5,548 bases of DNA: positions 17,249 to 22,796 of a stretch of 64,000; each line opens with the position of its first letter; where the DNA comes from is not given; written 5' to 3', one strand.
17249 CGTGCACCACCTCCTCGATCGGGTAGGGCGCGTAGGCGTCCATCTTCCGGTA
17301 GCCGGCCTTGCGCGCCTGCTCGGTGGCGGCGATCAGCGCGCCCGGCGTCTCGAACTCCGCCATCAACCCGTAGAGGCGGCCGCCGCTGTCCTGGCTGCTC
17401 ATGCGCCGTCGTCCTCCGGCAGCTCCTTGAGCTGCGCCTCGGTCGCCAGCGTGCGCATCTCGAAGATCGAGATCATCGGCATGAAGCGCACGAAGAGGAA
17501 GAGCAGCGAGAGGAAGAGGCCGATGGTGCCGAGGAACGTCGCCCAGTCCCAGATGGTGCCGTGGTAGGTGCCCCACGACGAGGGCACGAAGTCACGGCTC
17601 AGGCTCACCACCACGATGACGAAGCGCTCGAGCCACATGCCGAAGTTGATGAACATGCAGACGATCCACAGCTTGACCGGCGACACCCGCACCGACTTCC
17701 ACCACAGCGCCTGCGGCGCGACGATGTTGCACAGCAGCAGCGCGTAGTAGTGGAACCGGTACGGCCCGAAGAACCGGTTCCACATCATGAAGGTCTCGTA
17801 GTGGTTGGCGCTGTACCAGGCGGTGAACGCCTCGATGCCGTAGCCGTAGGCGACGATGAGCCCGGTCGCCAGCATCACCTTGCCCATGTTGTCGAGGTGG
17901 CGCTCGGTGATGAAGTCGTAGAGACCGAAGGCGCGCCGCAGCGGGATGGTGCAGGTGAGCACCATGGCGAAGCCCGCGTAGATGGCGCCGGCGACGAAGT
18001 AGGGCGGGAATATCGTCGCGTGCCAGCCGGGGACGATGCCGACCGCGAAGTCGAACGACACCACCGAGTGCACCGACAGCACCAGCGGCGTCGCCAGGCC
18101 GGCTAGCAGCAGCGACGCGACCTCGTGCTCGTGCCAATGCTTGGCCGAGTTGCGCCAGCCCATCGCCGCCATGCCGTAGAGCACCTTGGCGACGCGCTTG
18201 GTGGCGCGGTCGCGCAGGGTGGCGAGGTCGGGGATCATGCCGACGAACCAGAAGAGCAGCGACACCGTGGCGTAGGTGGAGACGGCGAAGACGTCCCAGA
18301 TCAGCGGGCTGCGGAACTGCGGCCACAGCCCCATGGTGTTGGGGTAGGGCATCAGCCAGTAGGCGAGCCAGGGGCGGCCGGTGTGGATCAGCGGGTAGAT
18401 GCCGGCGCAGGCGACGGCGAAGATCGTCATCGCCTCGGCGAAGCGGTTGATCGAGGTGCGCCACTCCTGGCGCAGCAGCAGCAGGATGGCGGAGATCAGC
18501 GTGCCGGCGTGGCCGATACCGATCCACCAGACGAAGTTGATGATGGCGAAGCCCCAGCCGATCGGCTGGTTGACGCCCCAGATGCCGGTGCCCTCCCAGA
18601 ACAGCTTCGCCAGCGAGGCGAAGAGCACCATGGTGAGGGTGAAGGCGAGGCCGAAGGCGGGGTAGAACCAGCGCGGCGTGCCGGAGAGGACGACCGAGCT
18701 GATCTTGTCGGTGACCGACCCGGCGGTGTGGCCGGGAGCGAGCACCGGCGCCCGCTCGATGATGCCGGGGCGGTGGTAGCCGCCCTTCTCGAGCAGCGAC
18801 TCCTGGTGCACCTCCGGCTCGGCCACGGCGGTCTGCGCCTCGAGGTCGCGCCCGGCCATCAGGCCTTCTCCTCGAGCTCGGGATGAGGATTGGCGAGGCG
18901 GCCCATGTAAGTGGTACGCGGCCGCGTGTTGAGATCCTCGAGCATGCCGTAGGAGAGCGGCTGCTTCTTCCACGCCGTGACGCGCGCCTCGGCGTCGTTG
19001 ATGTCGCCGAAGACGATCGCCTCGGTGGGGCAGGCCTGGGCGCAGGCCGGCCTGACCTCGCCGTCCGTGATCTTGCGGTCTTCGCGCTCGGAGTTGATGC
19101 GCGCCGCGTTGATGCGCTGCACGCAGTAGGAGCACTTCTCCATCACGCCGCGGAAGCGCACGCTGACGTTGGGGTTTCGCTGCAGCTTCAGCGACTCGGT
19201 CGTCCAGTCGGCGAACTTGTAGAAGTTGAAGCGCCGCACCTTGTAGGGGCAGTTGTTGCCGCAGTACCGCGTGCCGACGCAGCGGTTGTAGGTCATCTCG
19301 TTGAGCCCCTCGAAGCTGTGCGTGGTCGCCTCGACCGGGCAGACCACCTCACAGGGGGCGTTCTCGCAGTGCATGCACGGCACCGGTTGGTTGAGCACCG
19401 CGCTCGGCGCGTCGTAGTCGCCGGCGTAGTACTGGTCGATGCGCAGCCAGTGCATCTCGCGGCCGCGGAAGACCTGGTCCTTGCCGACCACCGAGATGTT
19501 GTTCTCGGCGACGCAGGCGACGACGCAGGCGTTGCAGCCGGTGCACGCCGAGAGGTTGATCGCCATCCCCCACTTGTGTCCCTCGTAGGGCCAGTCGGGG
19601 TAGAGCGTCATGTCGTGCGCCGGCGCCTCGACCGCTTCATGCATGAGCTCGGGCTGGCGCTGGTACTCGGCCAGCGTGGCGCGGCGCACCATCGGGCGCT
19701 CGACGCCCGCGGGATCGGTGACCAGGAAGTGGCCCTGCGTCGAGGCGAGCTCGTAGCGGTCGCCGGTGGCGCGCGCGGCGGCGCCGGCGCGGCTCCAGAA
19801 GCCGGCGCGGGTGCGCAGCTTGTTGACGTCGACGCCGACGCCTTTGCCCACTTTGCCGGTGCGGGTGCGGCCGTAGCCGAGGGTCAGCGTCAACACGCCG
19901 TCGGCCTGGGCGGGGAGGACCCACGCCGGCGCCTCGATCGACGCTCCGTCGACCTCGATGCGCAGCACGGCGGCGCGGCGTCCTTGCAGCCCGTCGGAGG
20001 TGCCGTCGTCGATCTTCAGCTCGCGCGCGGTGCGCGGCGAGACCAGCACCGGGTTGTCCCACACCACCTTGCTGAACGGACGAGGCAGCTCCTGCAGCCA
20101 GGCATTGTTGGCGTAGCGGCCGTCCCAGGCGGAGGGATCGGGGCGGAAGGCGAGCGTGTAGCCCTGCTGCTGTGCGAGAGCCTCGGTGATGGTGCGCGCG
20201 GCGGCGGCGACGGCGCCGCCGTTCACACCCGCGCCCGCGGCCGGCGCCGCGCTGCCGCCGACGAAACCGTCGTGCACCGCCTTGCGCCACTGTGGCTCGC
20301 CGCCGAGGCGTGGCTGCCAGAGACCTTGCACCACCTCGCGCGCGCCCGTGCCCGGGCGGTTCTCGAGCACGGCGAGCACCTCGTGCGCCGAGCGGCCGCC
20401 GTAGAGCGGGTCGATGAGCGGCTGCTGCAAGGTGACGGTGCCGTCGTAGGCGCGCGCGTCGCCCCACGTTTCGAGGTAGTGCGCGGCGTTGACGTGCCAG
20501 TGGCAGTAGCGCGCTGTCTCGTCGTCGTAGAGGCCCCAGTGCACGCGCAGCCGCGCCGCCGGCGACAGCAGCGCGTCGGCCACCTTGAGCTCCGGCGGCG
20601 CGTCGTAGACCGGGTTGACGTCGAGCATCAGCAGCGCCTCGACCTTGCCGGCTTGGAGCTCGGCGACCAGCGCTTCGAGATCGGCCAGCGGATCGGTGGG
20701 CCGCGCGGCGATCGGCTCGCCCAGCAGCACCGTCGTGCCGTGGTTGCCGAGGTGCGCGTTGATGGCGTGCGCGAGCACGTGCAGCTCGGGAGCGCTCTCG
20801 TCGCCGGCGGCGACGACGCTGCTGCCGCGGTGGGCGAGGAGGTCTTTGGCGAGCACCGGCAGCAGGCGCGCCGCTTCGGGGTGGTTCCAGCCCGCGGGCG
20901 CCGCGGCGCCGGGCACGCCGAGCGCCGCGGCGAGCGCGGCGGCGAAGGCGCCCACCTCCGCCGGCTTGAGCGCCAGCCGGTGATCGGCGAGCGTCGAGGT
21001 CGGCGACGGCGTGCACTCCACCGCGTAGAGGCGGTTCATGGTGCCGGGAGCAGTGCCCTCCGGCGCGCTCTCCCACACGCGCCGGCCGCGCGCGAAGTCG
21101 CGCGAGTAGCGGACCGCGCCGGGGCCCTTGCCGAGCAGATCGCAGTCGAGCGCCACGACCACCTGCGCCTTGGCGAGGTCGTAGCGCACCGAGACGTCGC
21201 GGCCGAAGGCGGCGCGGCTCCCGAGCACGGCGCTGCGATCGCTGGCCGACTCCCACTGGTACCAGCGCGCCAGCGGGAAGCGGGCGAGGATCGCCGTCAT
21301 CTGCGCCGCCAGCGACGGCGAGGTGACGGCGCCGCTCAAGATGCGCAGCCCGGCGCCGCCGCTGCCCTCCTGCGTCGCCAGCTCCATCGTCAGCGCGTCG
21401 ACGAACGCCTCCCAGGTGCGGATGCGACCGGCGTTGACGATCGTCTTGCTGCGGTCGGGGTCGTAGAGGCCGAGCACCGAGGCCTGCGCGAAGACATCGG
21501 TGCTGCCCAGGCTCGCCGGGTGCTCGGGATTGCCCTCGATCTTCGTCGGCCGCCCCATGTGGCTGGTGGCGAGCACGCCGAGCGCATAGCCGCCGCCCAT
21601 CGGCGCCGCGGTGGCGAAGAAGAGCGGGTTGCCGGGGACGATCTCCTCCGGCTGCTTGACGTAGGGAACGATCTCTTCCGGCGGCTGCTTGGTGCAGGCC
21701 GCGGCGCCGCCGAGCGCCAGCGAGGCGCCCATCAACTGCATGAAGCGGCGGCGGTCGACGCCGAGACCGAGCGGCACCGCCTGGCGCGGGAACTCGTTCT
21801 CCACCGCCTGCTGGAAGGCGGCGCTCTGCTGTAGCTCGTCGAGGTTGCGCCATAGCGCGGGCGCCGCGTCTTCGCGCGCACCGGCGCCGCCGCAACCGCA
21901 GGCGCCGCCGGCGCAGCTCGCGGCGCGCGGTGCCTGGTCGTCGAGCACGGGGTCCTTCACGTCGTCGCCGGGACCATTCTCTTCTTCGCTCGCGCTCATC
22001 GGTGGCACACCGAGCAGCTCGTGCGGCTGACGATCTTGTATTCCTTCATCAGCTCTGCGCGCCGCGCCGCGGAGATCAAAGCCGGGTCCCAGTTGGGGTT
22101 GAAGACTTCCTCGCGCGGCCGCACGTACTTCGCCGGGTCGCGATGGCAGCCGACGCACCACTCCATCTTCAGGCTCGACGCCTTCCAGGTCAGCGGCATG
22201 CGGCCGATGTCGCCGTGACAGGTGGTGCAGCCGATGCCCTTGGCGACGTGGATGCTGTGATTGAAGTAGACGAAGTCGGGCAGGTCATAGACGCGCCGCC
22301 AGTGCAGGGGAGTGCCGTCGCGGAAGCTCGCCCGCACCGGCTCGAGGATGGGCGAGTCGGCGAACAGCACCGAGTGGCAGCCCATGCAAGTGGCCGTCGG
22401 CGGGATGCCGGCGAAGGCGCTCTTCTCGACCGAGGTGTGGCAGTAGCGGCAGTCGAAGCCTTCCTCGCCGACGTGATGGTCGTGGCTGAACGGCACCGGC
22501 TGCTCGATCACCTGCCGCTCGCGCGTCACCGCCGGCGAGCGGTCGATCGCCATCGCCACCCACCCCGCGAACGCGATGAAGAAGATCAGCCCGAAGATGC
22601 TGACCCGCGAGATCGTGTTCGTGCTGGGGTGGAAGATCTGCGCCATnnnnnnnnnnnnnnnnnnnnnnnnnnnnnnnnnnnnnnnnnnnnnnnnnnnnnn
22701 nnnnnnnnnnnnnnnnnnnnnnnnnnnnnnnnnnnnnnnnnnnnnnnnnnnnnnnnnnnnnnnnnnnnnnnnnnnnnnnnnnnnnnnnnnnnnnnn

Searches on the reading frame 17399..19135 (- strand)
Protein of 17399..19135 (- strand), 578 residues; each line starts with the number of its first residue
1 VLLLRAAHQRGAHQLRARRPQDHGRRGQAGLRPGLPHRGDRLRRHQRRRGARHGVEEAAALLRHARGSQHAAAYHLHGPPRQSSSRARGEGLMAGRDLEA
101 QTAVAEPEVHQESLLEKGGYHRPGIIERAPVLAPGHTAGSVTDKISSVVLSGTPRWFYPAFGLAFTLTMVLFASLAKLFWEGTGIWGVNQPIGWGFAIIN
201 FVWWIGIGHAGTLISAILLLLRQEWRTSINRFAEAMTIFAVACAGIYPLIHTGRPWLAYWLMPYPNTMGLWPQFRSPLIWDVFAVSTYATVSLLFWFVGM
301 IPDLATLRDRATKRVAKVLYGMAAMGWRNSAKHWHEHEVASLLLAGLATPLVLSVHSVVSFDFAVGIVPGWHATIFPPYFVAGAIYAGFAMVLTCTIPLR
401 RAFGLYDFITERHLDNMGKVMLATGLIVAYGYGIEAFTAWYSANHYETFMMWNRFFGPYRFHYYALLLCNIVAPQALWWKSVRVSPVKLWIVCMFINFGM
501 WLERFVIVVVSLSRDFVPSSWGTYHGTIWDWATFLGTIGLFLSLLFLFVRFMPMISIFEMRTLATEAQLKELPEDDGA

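Call 15: search_protein_families(library=pfam, proteins=[window:17399-19135:-])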
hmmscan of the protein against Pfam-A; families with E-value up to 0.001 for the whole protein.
window:17399-19135:- (578 aa): 1 family
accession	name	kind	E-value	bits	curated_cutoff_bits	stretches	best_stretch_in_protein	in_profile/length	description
PF03916.19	NrfD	-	4.5e-18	66.4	25.8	1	189-511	6-308/313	Polysulphide reductase, NrfD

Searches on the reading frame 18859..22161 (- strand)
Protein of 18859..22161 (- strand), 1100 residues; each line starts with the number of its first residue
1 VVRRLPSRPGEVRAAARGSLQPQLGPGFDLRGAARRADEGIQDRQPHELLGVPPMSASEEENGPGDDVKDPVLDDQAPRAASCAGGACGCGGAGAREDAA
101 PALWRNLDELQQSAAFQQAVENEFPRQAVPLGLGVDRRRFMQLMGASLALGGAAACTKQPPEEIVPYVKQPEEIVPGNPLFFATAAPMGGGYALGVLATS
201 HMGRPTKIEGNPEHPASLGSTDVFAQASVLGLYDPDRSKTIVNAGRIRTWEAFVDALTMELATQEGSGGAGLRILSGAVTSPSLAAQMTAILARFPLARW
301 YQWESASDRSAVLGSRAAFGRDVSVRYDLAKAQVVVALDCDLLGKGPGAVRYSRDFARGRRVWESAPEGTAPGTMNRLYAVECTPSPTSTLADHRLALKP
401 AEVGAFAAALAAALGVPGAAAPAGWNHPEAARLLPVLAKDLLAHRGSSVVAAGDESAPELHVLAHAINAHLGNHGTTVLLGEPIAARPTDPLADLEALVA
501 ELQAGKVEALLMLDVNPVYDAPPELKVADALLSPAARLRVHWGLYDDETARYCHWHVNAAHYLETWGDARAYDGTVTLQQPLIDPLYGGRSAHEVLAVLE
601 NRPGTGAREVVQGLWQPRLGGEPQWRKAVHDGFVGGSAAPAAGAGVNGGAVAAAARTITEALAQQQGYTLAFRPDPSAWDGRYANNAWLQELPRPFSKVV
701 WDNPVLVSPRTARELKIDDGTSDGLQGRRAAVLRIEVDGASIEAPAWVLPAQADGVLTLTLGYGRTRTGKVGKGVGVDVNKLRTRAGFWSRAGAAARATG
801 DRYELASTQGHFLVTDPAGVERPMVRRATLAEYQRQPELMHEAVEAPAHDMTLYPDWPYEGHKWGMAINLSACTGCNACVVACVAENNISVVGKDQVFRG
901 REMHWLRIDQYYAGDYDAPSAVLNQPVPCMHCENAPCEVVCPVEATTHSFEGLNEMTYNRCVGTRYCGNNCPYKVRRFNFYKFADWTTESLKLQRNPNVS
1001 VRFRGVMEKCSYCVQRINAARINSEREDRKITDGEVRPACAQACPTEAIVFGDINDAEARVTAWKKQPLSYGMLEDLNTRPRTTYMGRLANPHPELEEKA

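Call 15: search_protein_families(library=pfam, proteins=[window:18859-22161:-])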
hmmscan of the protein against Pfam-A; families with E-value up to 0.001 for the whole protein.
window:18859-22161:- (1100 aa): 5 families
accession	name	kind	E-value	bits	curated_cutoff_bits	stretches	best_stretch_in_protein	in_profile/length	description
PF12838.12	Fer4_7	-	5.5e-11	43.2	27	2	873-945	2-52/52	4Fe-4S dicluster domain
PF13247.11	Fer4_11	-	1.3e-07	32.2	26.2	1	925-979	6-62/100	4Fe-4S dicluster domain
PF13183.11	Fer4_8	-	0.00024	22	27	0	870-944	2-67/68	4Fe-4S dicluster domain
PF12797.12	Fer4_2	-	0.00055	20.2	24.5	1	864-883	1-20/22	4Fe-4S binding domain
PF13237.11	Fer4_10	-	0.00062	20.1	25.5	0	867-887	3-26/53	4Fe-4S dicluster domain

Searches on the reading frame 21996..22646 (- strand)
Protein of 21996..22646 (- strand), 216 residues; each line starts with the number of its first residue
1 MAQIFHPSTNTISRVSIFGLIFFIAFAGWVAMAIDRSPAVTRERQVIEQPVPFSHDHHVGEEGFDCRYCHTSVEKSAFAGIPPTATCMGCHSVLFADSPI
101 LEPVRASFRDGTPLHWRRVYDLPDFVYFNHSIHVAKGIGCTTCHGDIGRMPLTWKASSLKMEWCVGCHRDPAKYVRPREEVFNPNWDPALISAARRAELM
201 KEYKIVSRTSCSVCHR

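Call 15: search_protein_families(library=pfam, proteins=[window:21996-22646:-])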
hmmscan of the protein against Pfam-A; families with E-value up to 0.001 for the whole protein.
window:21996-22646:- (216 aa): 4 families
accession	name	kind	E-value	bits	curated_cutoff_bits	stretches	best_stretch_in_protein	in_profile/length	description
PF14522.11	Cytochrome_C7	-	8e-12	45.2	24.8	1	126-216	1-67/67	Cytochrome c7 and related cytochrome c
PF14537.11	Cytochrom_c3_2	-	2.7e-10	41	25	1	133-216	2-65/79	Cytochrome c3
PF02085.21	Cytochrom_CIII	-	1.7e-06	28.8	22.9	0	42-92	13-54/101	Class III cytochrome C family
PF22113.1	Mtrc-MtrF_II-IV_dom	-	0.00065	19.7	30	0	140-215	9-88/176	Outer membrane cytochrome MtrC/MtrF-like, domains II/IV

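Call 27: find_related_loci(query=window:21996-22646:-, collection=genome_contigs, flank=4000)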
Query window:21996-22646:- (216 aa) in genome_contigs; peptide patterns used: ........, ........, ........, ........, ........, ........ (x = any residue, [..] = any of these).
600 stretches matched a pattern (row limit reached: there are more); 586 encode a relative of the query (tblastn E <= 1e-3); the best 80 are kept; 80 distinct loci.
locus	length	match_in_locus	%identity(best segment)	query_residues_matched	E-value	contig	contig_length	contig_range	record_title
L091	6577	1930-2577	93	1-216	1e-138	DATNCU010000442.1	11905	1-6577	MAG TPA_asm: Thermoanaerobaculia bacterium isolate SMAG_U11223 k141_1315633, whole genome shotgun sequence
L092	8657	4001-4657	63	1-216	3e-94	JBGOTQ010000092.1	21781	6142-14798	MAG: Terriglobia bacterium isolate OBJ_0618_7090110_159 k141_7122900_length_21781_cov_11.0141, whole genome shotgun sequ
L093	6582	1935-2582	63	1-216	7e-94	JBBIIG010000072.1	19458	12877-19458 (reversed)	MAG: bacterium isolate BR1S70218_bin_133 NODE_3106_length_19458_cov_5.659022, whole genome shotgun sequence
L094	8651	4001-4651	62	3-216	9e-94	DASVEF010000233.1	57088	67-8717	MAG TPA_asm: Thermoanaerobaculia bacterium isolate SMAG_U2053 k141_101136, whole genome shotgun sequence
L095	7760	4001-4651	63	3-216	2e-92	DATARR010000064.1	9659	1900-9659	MAG TPA_asm: Thermoanaerobaculia bacterium isolate SMAG_U5499 k141_4012757, whole genome shotgun sequence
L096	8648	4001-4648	62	1-216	1e-92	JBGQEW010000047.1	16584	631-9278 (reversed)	MAG: Terriglobia bacterium isolate OBJ2_061818_090_68 k141_1336945_length_16584_cov_17.3310, whole genome shotgun sequen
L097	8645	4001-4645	61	1-215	4e-92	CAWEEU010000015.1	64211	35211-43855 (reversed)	MAG: uncultured Planctomycetota bacterium isolate MFD04944.bin.2.70 genome assembly, contig: contig_57693, whole genome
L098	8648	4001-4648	60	1-216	3e-92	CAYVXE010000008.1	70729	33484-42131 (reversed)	MAG TPA_asm: uncultured Calditrichaceae bacterium isolate binchicken_co253_176 genome assembly, contig: NODE_107_length_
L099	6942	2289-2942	62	1-215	4e-91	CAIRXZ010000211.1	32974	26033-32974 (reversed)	MAG: uncultured Acidobacteriia bacterium isolate A14_bin-2537 genome assembly, contig: bin-2537:211/366, whole genome sh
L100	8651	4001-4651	60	3-216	5e-90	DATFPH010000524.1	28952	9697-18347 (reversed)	MAG TPA_asm: Thermoanaerobaculia bacterium isolate SMAG_U9298 k141_1899179, whole genome shotgun sequence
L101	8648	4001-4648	60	1-216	4e-90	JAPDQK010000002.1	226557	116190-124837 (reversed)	MAG: Candidatus Zhuqueibacter pondensis isolate JZ4_201709_bins_45 JZ-4_201709_bins_45_scaffold_2, whole genome shotgun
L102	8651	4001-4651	61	3-216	3e-90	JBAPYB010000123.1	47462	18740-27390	MAG: Thermoanaerobaculia bacterium isolate MFD00413_ilm_asm_bin5 k127_73411, whole genome shotgun sequence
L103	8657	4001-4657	60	1-216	1e-89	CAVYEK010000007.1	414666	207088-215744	MAG: Terriglobia bacterium isolate MFD04492.bin.1.15 genome assembly, contig: contig_13156, whole genome shotgun sequenc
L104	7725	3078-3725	60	1-216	1e-89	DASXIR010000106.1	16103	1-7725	MAG TPA_asm: Vicinamibacterales bacterium isolate SMAG_U5226 k141_441106, whole genome shotgun sequence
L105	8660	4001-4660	61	1-216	1e-89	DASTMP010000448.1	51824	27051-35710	MAG TPA_asm: Blastocatellia bacterium isolate SMAG_U3747 k141_785909, whole genome shotgun sequence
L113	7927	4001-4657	58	1-216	2e-88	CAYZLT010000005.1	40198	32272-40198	MAG TPA_asm: uncultured Solibacteraceae bacterium isolate SRP128246_co1_360 genome assembly, contig: NODE_1323_length_40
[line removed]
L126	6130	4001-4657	59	1-216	2e-86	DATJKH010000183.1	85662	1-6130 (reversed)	MAG TPA_asm: Vicinamibacterales bacterium isolate SMAG_U15588 k141_1736317, whole genome shotgun sequence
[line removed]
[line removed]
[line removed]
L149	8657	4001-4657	57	1-216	2e-84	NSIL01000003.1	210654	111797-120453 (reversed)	MAG: Acidobacterium sp. isolate Baikal-G1 Acidobacterium-Baikal-G1-C3, whole genome shotgun sequence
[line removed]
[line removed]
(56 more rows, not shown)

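Call 61: search_protein_families(library=pfam, proteins=[L126:2801-3691:-, L143:2892-3707:-, L113:2840-3793:-, L116:2916-3827:-, L147:2706-3515:-, L149:3172-3729:+, L131:3058-3606:-, L100:1876-3282:+, L164:1018-3834:-, L159:1862-3868:-], max_evalue=0.00001)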
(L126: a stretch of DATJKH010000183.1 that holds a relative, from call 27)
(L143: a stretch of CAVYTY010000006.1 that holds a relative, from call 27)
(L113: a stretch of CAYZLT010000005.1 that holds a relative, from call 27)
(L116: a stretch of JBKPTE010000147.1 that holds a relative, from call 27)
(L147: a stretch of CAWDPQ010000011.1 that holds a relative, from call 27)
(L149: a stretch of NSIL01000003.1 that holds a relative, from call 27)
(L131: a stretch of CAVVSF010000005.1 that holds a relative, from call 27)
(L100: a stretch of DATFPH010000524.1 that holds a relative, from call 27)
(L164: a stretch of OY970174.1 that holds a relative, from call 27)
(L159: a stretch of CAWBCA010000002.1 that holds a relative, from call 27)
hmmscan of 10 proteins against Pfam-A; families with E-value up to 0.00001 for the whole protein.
L126:2801-3691:- (296 aa): 3 families
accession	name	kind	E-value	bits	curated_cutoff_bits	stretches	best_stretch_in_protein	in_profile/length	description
PF00005.33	ABC_tran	-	1e-26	94.6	25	1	21-160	2-136/137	ABC transporter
PF13304.12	AAA_21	-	3.2e-14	54.2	27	1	119-193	224-301/304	AAA domain, putative AbiEii toxin, Type IV TA system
PF13732.12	DrrA1-3_C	-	5.4e-14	53.1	27.4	1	214-293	1-80/81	ATP-binding protein DrrA1-3-like, C-terminal domain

L143:2892-3707:- (271 aa): 0 families

L113:2840-3793:- (317 aa): 3 families
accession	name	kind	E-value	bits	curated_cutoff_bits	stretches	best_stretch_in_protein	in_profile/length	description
PF00005.33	ABC_tran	-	4.6e-29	102.2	25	1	28-168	1-136/137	ABC transporter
PF13732.12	DrrA1-3_C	-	1.5e-14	54.9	27.4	1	222-301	1-80/81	ATP-binding protein DrrA1-3-like, C-terminal domain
PF13304.12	AAA_21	-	6.1e-14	53.2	27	1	139-200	236-300/304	AAA domain, putative AbiEii toxin, Type IV TA system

L116:2916-3827:- (303 aa): 3 families
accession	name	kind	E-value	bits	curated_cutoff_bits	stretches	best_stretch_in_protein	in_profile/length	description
PF00005.33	ABC_tran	-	7.9e-28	98.2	25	1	25-164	2-136/137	ABC transporter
PF13732.12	DrrA1-3_C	-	3.5e-15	56.9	27.4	1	218-297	1-80/81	ATP-binding protein DrrA1-3-like, C-terminal domain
PF13304.12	AAA_21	-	1.8e-13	51.6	27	1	136-196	237-300/304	AAA domain, putative AbiEii toxin, Type IV TA system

L147:2706-3515:- (269 aa): 1 family
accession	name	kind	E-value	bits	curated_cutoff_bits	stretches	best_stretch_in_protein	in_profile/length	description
PF14522.11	Cytochrome_C7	-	6.6e-07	29.5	24.8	1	180-269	2-67/67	Cytochrome c7 and related cytochrome c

L149:3172-3729:+ (185 aa): 0 families

L131:3058-3606:- (182 aa): 1 family
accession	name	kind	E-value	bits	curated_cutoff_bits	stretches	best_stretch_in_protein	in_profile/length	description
PF04307.19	YdjM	-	2.2e-07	31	29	1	89-170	63-146/176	YdjM inner membrane protein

L100:1876-3282:+ (468 aa): 1 family
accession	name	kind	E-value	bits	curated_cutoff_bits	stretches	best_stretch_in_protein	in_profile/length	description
PF13424.12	TPR_12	-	1.1e-08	35.5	30.1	0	234-300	6-74/77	Tetratricopeptide repeat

L164:1018-3834:- (938 aa): 5 families
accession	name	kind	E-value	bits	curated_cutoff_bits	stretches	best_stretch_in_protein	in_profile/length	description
PF25183.1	OMP_b-brl_4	-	4.8e-93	313.5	30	4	599-860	431-731/838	Outer membrane beta barrel domain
PF13620.12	CarboxypepD_reg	-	1.1e-18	67.8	32.3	1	78-159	1-82/82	Carboxypeptidase regulatory-like domain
PF00593.30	TonB_dep_Rec_b-barrel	-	7.3e-09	36.4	27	1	522-616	131-227/436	TonB dependent receptor-like, beta-barrel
PF13715.12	CarbopepD_reg_2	-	8e-09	35.9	32.2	1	79-142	1-61/88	CarboxypepD_reg-like domain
PF17210.9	SdrD_B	-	6.9e-06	26.7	29.7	0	85-136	18-70/112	SdrD B-like domain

L159:1862-3868:- (668 aa): 3 families
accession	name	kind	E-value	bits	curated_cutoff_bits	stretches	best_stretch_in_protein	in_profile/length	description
PF17899.6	Peptidase_M61_N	-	6.2e-43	147.1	23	1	75-240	1-167/168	Peptidase M61 N-terminal domain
PF05299.18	Peptidase_M61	-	1e-31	110.2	22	1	338-455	3-117/118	M61 glycyl aminopeptidase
PF13180.12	PDZ_2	-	8e-11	42.5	27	1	569-623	17-71/80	PDZ domain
